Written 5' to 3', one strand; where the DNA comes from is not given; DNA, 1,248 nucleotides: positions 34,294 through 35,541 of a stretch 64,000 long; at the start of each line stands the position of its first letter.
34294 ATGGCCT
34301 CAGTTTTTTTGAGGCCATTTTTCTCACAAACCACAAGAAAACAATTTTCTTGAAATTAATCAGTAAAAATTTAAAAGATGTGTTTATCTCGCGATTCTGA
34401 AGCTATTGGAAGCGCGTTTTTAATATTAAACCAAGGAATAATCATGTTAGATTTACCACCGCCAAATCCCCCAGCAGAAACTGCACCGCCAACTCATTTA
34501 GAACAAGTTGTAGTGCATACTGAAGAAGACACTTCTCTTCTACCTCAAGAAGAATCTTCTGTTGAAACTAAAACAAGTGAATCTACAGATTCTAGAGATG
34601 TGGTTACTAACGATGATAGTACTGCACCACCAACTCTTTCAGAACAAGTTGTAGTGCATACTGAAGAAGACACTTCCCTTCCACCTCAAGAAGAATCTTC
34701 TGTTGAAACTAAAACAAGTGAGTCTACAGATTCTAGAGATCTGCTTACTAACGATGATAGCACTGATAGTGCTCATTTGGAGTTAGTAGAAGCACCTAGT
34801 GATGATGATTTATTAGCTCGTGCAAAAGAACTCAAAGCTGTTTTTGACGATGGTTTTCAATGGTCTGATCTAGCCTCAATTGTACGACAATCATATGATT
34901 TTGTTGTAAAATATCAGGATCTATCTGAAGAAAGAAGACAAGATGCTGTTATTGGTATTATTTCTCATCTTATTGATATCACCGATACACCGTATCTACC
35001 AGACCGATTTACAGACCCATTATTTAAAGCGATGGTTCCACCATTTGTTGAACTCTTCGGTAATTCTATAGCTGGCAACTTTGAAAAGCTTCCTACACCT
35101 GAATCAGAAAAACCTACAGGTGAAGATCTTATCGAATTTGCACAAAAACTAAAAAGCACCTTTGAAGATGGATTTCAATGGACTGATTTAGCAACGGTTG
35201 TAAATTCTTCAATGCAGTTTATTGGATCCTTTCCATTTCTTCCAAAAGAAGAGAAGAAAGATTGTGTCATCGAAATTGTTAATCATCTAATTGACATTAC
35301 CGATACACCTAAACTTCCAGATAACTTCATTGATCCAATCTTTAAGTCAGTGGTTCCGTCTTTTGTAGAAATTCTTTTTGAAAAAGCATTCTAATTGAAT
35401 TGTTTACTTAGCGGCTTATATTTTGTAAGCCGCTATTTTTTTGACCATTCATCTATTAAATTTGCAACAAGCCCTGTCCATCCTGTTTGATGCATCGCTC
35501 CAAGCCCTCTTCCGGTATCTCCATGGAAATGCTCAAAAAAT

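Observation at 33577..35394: Tandem paralogs built from four copies of an unrecognised ~95-aa module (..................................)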

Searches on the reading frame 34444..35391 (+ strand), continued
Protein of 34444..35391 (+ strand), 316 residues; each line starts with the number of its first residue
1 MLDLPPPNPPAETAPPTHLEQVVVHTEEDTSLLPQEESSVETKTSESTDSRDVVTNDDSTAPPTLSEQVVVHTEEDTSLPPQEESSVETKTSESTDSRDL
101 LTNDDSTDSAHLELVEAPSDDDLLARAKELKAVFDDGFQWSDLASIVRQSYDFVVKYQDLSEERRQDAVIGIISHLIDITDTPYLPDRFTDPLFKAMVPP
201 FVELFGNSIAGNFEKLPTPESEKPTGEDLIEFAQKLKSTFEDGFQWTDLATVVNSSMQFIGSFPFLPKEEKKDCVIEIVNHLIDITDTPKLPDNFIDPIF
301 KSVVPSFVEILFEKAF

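Call 58: find_encoding_contigs(protein=P0242, flank=10000, max_places=1)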
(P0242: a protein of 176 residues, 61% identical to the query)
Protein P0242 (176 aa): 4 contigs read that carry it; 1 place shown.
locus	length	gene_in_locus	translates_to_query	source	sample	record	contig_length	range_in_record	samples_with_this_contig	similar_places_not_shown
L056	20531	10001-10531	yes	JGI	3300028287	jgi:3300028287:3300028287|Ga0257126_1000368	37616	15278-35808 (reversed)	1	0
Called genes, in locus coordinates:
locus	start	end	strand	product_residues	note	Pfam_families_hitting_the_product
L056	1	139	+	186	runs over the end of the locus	-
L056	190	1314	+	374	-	PF01844:HNH (weak), PF14279:HNH_5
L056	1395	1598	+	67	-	-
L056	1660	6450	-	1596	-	PF04563:RNA_pol_Rpb2_1, PF04561:RNA_pol_Rpb2_2, PF04565:RNA_pol_Rpb2_3, PF04566:RNA_pol_Rpb2_4, PF00562:RNA_pol_Rpb2_6, PF04560:RNA_pol_Rpb2_7, PF00076:RRM_1 (weak)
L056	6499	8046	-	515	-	-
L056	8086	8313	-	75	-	PF01194:RNA_pol_N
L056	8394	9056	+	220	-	-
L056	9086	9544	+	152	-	-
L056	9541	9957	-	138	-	PF13905:Thioredoxin_8 (faint), PF00085:Thioredoxin, PF13728:TraF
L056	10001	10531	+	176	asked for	-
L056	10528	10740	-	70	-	-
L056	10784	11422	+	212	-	PF03713:DUF305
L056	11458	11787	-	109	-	PF12678:zf-rbx1 (weak), PF12861:zf-ANAPC11 (faint), PF13639:zf-RING_2, PF13920:zf-C3HC4_3 (weak), PF00097:zf-C3HC4 (weak), PF13445:zf-RING_UBOX (weak), PF13923:zf-C3HC4_2 (weak), PF14634:zf-RING_5 (weak), +1 more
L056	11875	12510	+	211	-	PF01191:RNA_pol_Rpb5_C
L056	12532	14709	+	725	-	-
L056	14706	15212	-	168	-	-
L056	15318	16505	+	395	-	PF07500:TFIIS_M, PF01096:Zn_ribbon_TFIIS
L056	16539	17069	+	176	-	-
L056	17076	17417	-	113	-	PF01192:RNA_pol_Rpb6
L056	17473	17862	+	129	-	PF04116:FA_hydroxylase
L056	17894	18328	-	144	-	-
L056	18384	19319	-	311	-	PF00179:UQ_con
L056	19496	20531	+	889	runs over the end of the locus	PF23162:AEP_C962R, PF08707:PriCT_2, PF08706:D5_N, PF19263:DUF5906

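Call 81: search_protein_families(library=pfam, alignment_id=A5, max_evalue=0.01)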
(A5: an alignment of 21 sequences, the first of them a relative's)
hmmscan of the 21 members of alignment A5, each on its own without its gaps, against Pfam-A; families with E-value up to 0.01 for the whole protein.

A. member 1, P0168 (172 aa): 0 families

B. families by the number of members that match (of 21 scanned): 4 families
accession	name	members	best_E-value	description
PF22733.1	NNH1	1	0.00018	NACHT N-terminal Helical domain 1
PF25808.1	TPR_LAA1_C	1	0.00033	LAA1-like, C-terminal TPR repeats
PF07150.16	DUF1390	1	0.0074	Protein of unknown function (DUF1390)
PF09744.14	RH1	1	0.0092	RILP homology 1 domain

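Call 84: search_dna_similar(query=P0213, collection=phages, mode=protein, max_evalue=0.1)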
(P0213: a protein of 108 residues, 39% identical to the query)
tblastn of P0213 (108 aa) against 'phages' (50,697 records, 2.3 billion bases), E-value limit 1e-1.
No match.

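Call 85: search_dna_similar(query=P0142, collection=phages, mode=protein, max_evalue=0.1)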
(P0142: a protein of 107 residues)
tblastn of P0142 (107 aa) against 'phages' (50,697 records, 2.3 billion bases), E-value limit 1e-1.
No match.

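Call 86: search_dna_similar(query=P0132, collection=phages, mode=protein, max_evalue=0.1)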
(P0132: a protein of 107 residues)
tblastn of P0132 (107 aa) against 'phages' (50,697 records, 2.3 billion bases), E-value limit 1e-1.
No match.

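Call 87: search_dna_similar(query=P0017, collection=plasmids, mode=protein, max_evalue=0.01)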
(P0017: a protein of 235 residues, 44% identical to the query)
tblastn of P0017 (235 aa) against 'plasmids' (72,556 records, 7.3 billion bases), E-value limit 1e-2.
No match.

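Call 88: search_dna_similar(query=P0017, collection=phages, mode=protein, max_evalue=0.01)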
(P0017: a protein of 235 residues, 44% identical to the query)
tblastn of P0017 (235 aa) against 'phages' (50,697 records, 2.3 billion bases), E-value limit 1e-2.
No match.

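Call 91: find_encoding_contigs(protein=P0055, flank=7000, max_places=1)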
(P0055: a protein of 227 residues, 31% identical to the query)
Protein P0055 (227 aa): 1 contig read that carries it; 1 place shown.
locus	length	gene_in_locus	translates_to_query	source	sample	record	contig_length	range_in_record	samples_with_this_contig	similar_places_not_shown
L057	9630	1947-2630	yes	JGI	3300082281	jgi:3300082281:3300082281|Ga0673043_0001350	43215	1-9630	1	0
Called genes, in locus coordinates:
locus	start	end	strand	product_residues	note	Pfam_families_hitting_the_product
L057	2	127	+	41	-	?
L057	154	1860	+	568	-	PF00916:Sulfate_transp, PF01740:STAS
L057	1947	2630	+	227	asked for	-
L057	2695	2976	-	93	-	PF00076:RRM_1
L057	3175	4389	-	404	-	PF00270:DEAD, PF04851:ResIII, PF00271:Helicase_C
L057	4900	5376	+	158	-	PF02600:DsbB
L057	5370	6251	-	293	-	-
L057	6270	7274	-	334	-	PF00781:DAGK_cat, PF19279:YegS_C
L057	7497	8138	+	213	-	-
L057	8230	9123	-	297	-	PF01569:PAP2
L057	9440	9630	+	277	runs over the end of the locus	PF00106:adh_short, PF23441:SDR, PF08659:KR, PF13561:adh_short_C2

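Call 92: find_encoding_contigs(protein=P0025, flank=7000, max_places=1)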
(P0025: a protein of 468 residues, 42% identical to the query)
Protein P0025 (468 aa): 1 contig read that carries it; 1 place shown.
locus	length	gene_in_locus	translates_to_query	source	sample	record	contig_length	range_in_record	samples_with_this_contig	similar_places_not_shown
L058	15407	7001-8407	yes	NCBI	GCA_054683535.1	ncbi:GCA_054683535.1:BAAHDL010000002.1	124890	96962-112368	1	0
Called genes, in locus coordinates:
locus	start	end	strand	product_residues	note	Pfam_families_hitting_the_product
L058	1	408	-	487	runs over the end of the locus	PF04715:, PF00425:Chorismate_bind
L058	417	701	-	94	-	PF01371:Trp_repressor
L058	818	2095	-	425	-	PF13660:DUF4147, PF05161:MOFRL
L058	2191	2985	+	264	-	PF05170:AsmA, PF05359:DUF748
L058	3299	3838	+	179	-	PF07366:SnoaL, PF12680:SnoaL_2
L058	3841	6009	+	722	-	PF00375:SDF, PF00497:SBP_bac_3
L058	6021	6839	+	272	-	PF00561:Abhydrolase_1, PF12146:Hydrolase_4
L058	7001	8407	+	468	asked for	-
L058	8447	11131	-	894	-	PF03200:Glyco_hydro_63 (faint), PF22422:MGH1-like_GH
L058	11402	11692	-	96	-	-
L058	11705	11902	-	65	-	-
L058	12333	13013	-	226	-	-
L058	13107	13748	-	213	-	PF01738:DLH (weak), PF12146:Hydrolase_4 (faint), PF20408:Abhydrolase_11, PF00561:Abhydrolase_1 (faint)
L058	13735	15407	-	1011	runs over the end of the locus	PF00128:Alpha-amylase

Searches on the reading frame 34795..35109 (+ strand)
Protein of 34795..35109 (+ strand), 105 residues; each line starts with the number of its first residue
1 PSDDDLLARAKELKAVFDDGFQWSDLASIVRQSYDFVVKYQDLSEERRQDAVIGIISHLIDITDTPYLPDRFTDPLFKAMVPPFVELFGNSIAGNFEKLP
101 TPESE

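Call 73: predict_structure(alignment_id=A4)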
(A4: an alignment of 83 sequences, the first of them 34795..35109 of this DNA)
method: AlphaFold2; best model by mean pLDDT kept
length: 105 residues; sequences in the alignment: 83
mean_pLDDT: 83.9   pTM: 0.75
mean pLDDT of the five models: 83.9, 80.7, 80.1, 78.6, 78.4
residues with pLDDT >= 90: 54; 70-90: 35; 50-70: 14; < 50: 2
segments of 3 or more residues with pLDDT < 50: none
pLDDT, mean of each block of 10 residues (from residue 1): 94 84 86 92 92 94 77 87 89 59 53
secondary structure, 60 per line:
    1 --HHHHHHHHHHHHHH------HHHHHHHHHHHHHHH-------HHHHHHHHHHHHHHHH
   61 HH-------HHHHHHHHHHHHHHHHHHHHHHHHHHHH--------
elements in order: H3-16 H23-37 H45-62 H70-97
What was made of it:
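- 34804..35085 (+): Gene 2 module A, with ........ at 34849-34872 and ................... at 34972-35028. Single-module AlphaFold2 model: pLDDT 83.9, four helices (call 73).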

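Call 75: fold_search(model_id=the predicted structure, library=pdb)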
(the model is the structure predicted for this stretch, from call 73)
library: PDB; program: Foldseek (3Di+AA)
matches with E <= 10: 47; with E <= 0.001: 0
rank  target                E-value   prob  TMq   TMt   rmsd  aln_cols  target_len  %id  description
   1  5iz2_B                1.7e+00  0.11  0.30  0.27  11.8       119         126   14  Crystal structure of the N. clavipes spidroin NTD at pH 6.5 (released 2016-07-27)
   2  8exf_A                3.2e+00  0.10  0.32  0.14   5.3        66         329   12  Crystal structure of human FAM46A-BCCIPa complex at 3.2 angstrom resolution (released 2023-03-15)
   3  9dcz_B                3.4e+00  0.16  0.46  0.41   8.7       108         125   13  Designed allosteric facilitated dissociation switch AS1 in complex state TH with methylated lysines, crystal #1 (released 2025-08-20)
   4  9dcz_D                3.4e+00  0.15  0.44  0.40   9.0       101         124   12  Designed allosteric facilitated dissociation switch AS1 in complex state TH with methylated lysines, crystal #1 (released 2025-08-20)
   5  5iz2_A                3.9e+00  0.08  0.32  0.29   9.4       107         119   13  Crystal structure of the N. clavipes spidroin NTD at pH 6.5 (released 2016-07-27)
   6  2qzg_C                3.9e+00  0.06  0.27  0.30   9.7        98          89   15  Crystal structure of unknown function protein MMP1188 (released 2007-09-04)
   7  2vko_B                3.9e+00  0.03  0.21  0.21  11.3       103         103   10  Structure of the soluble domain of the membrane protein TM1634 from Thermotoga maritima (released 2008-04-08)
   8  3iqc_A                4.4e+00  0.08  0.34  0.30   6.7        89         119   13  Crystal structure of FliS from H. pylori (released 2010-06-30)
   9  9hqu_C                4.4e+00  0.04  0.28  0.21  11.1        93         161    9  Salmonella enterica Lamassu LmuACB in nuclease sequestration state (released 2025-10-01)
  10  3ddh_B                5.0e+00  0.08  0.30  0.18  10.5        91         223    6  The structure of a putative haloacid dehalogenase-like family hydrolase from Bacteroides thetaiotaomicron VPI-5482 (released 2008-09-30)
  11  3ddh_A                5.3e+00  0.07  0.30  0.18  10.4        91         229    6  The structure of a putative haloacid dehalogenase-like family hydrolase from Bacteroides thetaiotaomicron VPI-5482 (released 2008-09-30)
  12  7bxx_A                5.3e+00  0.07  0.32  0.13  21.0        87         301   17  Tetanus neurotoxin translocation domain -C467S (released 2021-02-17)
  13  1nz3                  5.3e+00  0.06  0.30  0.23   6.8        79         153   15  K45E-K63E Variant of Horse Heart Myoglobin (released 2003-04-08)
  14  7z3q_E                5.9e+00  0.06  0.27  0.28   8.2        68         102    6  Crystal structure of the human leptin:LepR-CRH2 encounter complex to 3.6 A resolution. (released 2023-03-22)
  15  9dd4_A                6.3e+00  0.08  0.40  0.35   8.8       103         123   11  Crystal Structure of Designed facilitated dissociation target LHD101An1: LHD101A with an N-terminal extension (released 2025-08-20)
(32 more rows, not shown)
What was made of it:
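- Closest known: Type III secretion gatekeepers CopN / MxiC / YopN. Different: Those matches are insignificant (E 1.2 and 2.9, probability 0.16 and 0.09, TM about 0.2) and vanished when one module was searched (call 75).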
